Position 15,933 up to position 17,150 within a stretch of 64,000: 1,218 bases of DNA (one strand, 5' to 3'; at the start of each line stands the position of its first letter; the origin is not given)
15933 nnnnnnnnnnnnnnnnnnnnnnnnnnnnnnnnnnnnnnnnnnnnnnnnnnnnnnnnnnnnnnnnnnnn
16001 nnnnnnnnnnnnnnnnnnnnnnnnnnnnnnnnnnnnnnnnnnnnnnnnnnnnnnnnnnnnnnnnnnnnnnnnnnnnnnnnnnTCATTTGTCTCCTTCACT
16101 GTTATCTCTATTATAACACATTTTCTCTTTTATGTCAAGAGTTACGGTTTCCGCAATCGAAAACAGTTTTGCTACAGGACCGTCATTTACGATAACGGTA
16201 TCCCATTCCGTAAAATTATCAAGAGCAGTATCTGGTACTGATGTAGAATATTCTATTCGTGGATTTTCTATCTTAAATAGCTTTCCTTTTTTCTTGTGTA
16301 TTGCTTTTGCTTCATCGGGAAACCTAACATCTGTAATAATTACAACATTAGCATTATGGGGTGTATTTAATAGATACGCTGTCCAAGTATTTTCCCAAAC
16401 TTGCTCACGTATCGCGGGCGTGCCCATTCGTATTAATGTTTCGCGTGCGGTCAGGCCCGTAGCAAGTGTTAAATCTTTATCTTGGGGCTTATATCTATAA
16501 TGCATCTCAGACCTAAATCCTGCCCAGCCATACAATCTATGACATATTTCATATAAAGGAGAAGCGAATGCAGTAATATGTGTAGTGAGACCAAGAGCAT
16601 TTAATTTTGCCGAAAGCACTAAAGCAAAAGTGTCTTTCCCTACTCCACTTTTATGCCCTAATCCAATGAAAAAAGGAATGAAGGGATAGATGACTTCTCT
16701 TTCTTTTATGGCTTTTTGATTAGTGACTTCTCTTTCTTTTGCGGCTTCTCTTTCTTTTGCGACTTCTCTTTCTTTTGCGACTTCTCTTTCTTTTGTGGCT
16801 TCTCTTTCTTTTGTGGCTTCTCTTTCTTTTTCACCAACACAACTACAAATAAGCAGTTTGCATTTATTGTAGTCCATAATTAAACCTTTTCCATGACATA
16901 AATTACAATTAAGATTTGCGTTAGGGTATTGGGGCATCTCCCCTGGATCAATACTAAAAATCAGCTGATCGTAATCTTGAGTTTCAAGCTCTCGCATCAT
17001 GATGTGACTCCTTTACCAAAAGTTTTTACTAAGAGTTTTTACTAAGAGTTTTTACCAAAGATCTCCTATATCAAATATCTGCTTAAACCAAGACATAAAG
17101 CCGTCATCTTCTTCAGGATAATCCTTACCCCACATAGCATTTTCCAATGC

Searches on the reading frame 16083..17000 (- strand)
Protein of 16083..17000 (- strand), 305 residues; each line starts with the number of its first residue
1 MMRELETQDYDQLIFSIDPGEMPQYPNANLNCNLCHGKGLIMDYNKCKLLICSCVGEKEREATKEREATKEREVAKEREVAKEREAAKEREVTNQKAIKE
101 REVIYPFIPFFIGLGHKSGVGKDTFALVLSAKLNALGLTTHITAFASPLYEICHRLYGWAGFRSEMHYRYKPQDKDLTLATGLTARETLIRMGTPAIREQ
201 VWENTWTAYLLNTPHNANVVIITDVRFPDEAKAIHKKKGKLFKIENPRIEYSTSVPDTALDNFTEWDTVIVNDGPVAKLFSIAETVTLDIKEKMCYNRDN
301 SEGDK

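Call 37: search_protein_families(library=pfam, proteins=[window:16083-17000:-], max_evalue=0.001)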
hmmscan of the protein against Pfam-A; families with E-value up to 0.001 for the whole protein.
window:16083-17000:- (305 aa): 1 family
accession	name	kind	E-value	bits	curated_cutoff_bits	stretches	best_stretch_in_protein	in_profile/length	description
PF21448.3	DNMK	-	0.00016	21.8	27.1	1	196-280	145-230/232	Deoxynucleotide monophosphate kinase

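Call 46: search_protein_families(library=phrogs, proteins=[window:16083-17000:-], max_evalue=0.001)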
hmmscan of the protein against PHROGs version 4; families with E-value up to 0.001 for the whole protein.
window:16083-17000:- (305 aa): 1 family
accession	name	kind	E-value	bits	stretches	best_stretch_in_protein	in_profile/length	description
phrog_139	-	other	3.8e-29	103.2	1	103-298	77-271/342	deoxynucleoside monophosphate kinase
